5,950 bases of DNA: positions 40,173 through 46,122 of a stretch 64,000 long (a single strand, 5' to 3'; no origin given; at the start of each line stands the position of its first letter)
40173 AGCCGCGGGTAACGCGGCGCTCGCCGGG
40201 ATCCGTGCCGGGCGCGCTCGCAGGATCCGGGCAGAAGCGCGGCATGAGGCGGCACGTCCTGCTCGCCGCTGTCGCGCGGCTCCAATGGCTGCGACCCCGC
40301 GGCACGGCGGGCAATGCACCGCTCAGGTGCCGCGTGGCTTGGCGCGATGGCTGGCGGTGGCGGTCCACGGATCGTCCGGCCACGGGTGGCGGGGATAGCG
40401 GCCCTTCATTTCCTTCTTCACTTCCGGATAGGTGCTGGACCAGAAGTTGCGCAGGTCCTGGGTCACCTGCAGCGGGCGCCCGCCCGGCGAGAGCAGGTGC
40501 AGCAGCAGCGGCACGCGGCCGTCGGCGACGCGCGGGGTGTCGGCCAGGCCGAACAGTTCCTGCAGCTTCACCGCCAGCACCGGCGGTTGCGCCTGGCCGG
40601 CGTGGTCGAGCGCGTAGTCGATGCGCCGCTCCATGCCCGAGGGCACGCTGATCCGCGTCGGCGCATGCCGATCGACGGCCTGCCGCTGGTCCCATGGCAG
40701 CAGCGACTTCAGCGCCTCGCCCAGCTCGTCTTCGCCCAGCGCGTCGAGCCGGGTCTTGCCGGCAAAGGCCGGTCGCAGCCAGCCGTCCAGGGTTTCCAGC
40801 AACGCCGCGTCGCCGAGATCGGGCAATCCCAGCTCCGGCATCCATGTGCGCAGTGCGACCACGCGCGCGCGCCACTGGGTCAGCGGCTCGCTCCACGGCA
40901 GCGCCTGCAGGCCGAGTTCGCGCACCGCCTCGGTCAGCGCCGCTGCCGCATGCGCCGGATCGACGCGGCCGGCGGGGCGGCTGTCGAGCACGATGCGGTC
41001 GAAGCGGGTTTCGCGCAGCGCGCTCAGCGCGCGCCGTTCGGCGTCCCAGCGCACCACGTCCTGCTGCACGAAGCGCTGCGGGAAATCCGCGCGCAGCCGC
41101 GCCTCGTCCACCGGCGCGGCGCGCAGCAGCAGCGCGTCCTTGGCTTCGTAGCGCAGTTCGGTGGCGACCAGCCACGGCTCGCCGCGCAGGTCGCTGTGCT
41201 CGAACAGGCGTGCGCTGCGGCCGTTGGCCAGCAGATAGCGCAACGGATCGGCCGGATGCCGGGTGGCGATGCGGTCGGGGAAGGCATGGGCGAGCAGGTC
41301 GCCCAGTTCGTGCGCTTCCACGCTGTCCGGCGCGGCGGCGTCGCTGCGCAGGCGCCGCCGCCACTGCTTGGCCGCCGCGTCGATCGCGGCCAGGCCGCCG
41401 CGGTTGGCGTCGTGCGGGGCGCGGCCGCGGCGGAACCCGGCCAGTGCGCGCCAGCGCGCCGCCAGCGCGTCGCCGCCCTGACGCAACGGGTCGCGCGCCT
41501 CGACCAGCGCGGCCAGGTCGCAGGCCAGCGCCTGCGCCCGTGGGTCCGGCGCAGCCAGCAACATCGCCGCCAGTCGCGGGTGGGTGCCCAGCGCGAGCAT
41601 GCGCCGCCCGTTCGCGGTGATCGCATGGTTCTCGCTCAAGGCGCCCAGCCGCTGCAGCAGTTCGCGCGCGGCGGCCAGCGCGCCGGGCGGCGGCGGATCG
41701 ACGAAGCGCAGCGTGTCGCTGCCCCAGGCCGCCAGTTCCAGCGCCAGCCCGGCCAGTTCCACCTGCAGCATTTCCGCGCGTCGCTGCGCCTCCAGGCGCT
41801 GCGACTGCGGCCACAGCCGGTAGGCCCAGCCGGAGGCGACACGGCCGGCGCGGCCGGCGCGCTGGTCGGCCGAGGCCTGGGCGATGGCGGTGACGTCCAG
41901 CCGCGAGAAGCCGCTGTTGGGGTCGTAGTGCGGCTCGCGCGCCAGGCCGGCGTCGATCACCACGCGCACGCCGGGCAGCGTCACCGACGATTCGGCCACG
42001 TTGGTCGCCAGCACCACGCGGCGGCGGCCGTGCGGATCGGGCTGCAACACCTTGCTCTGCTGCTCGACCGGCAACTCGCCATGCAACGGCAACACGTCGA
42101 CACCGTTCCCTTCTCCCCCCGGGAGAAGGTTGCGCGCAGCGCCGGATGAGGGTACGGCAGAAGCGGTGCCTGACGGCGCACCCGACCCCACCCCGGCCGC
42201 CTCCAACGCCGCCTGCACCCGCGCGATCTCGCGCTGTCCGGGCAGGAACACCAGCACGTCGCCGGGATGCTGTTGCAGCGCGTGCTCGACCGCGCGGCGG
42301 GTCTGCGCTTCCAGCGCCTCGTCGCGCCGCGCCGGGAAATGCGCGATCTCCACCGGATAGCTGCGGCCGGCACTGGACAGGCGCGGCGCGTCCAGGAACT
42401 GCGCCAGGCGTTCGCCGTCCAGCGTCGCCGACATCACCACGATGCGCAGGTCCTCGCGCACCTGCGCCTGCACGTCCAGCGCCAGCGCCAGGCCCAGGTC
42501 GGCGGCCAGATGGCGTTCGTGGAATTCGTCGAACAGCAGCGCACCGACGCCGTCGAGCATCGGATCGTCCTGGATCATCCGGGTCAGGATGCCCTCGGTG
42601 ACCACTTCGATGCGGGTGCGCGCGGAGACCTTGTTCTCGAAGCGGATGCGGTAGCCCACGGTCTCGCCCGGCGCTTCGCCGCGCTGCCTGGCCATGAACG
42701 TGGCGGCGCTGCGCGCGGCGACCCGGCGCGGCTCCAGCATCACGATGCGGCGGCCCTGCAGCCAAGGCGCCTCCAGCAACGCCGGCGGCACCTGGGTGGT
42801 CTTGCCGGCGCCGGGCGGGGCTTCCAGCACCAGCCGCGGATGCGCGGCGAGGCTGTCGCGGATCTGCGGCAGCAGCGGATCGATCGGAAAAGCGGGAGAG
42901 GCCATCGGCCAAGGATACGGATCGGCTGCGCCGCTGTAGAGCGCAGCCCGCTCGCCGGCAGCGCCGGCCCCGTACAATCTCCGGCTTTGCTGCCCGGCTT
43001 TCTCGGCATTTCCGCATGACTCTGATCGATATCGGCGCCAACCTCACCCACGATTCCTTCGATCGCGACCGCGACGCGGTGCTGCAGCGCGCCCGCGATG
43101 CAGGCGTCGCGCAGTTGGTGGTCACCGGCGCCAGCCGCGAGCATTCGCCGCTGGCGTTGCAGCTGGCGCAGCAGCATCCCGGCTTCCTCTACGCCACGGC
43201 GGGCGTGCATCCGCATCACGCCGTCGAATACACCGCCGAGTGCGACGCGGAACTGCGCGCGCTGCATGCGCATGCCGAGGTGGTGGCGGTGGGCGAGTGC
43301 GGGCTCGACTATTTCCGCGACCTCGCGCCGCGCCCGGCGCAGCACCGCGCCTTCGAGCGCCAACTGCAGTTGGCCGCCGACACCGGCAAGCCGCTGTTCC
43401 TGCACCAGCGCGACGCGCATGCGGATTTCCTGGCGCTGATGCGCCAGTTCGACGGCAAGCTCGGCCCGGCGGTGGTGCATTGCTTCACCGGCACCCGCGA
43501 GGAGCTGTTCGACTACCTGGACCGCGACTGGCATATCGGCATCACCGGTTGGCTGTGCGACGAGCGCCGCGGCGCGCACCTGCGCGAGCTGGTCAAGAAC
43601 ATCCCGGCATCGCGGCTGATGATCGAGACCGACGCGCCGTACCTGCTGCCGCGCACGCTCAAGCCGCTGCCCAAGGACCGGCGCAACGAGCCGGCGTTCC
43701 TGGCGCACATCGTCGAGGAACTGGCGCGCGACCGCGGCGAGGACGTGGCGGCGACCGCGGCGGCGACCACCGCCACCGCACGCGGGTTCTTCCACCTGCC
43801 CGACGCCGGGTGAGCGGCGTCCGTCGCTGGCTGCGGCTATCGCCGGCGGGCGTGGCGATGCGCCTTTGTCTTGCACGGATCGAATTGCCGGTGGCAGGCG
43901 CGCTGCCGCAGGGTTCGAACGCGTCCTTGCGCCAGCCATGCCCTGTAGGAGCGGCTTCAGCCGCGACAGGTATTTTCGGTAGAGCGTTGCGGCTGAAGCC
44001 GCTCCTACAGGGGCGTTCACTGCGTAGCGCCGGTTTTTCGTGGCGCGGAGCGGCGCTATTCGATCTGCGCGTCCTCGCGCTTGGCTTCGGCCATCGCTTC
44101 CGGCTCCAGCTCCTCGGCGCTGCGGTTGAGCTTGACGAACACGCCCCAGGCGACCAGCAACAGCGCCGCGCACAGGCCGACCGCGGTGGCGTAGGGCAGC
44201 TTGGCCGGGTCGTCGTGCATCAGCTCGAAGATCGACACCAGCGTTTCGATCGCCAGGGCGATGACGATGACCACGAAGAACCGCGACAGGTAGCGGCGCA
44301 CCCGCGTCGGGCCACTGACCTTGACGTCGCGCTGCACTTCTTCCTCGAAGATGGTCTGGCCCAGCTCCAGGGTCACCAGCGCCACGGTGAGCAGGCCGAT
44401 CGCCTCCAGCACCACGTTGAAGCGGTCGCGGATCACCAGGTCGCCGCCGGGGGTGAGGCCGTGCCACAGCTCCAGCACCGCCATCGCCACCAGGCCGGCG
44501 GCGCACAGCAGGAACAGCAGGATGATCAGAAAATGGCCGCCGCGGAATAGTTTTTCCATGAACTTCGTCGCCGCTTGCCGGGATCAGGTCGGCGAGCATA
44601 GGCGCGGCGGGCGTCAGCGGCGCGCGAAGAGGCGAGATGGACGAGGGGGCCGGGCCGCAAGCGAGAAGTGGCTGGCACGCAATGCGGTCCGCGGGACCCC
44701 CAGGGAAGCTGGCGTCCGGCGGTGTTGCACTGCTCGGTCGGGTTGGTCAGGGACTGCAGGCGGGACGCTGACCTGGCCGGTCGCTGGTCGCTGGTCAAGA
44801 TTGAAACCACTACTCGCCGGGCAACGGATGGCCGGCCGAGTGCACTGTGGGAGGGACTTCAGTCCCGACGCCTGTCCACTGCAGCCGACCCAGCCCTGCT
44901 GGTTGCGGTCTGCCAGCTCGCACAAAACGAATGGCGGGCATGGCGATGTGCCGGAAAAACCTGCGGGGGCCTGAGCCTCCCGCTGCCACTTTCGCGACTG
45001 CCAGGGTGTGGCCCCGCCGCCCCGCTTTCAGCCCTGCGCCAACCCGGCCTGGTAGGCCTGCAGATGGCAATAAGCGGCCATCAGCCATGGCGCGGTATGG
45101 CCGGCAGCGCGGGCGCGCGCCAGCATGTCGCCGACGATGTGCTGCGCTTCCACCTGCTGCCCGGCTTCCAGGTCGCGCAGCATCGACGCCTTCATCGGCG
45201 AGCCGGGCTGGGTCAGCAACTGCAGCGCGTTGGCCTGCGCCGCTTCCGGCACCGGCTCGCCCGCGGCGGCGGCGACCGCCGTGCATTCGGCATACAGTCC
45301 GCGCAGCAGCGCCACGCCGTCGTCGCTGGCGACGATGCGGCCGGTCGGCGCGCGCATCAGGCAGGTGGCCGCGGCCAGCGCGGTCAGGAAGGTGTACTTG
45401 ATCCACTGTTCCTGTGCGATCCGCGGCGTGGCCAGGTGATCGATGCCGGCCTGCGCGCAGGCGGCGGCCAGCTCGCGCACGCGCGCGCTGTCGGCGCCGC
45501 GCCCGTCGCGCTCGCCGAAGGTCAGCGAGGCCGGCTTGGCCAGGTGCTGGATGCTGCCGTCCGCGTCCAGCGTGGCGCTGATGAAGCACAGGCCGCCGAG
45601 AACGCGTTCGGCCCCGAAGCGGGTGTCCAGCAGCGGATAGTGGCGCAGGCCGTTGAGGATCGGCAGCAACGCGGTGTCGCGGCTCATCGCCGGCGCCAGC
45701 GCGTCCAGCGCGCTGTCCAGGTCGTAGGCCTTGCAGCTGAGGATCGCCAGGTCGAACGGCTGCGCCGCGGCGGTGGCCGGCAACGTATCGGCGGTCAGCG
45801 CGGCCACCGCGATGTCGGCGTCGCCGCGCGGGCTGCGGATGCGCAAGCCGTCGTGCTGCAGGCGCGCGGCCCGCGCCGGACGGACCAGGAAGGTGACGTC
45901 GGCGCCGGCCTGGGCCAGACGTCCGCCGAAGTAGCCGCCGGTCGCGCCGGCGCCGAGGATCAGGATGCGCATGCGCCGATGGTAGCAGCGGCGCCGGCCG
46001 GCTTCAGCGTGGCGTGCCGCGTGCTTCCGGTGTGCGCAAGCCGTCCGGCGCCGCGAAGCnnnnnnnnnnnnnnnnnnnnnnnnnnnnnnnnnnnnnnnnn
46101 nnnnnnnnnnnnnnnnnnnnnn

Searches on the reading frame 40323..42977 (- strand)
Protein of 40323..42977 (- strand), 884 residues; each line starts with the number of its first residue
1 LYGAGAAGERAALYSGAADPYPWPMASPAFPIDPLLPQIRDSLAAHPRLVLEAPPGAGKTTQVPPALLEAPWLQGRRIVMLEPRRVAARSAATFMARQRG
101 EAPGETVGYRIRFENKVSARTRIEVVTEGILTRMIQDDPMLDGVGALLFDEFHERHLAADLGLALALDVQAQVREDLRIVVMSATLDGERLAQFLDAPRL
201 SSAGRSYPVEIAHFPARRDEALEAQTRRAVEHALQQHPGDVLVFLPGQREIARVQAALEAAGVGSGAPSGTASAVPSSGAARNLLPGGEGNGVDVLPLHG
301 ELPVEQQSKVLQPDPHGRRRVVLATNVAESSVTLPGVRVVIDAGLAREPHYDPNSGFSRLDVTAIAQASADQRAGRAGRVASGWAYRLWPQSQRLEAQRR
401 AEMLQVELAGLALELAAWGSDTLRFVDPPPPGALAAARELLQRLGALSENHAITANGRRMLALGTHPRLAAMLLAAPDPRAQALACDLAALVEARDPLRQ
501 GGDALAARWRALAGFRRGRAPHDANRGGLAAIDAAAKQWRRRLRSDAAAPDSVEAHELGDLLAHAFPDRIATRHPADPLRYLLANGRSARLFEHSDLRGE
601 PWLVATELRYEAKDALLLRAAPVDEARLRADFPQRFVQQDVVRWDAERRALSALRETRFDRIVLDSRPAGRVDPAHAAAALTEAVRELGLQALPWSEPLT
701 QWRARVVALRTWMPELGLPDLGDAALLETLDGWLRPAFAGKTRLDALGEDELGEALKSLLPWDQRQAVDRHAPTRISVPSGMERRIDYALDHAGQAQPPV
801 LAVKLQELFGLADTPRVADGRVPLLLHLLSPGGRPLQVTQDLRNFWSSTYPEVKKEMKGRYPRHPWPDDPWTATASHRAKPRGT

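Call 67: search_protein_families(library=pfam, proteins=[window:40323-42977:-], max_evalue=0.0001)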
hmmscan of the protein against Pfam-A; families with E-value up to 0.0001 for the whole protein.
window:40323-42977:- (884 aa): 4 families
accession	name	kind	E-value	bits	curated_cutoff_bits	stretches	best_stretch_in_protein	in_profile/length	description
PF08482.15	HrpB_C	-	2.4e-52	177.2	25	1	733-870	1-133/133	ATP-dependent helicase C-terminal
PF00271.37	Helicase_C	-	5.6e-13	49.5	23.5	1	291-380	38-109/110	Helicase conserved C-terminal domain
PF24473.1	CON_HrpB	-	2.1e-07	31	27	1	635-668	1-34/35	ATP-dependent RNA helicase HrpB, connector region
PF00270.35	DEAD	-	2.4e-06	27.8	26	1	48-191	16-164/167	DEAD/DEAH box helicase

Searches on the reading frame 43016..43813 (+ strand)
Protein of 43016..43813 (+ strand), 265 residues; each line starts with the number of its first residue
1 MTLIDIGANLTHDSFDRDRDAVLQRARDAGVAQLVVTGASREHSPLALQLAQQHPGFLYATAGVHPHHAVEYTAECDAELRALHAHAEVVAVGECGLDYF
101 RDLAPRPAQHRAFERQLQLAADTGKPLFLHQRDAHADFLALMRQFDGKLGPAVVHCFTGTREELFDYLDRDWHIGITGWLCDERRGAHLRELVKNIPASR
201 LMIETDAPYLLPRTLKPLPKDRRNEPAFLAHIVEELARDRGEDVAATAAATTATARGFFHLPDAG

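Call 67: search_protein_families(library=pfam, proteins=[window:43016-43813:+], max_evalue=0.0001)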
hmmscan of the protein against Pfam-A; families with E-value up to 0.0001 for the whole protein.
window:43016-43813:+ (265 aa): 1 family
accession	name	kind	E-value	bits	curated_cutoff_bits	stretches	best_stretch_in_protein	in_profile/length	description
PF01026.27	TatD_DNase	-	4.1e-72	243.1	27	1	4-260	1-253/253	TatD related DNase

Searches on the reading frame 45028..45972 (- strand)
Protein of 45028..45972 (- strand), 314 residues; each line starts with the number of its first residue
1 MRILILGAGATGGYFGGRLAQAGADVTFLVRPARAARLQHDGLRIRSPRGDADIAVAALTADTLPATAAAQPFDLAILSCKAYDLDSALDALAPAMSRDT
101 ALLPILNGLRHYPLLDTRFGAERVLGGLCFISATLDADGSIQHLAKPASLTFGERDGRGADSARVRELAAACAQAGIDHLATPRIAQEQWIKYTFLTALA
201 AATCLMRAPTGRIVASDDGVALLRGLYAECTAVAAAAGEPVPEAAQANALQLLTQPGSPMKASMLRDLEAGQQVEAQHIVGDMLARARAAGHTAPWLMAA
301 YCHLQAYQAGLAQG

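Call 68: search_protein_families(library=pfam, proteins=[window:45028-45972:-], max_evalue=0.0001)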
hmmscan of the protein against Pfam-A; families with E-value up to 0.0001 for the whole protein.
window:45028-45972:- (314 aa): 2 families
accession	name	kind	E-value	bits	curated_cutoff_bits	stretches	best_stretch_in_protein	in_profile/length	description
PF02558.23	ApbA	-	4.8e-40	137.1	22.2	1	3-156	1-149/150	Ketopantoate reductase PanE/ApbA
PF08546.17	ApbA_C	-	4.7e-22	79.1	22.7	1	185-308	2-125/125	Ketopantoate reductase PanE/ApbA C terminal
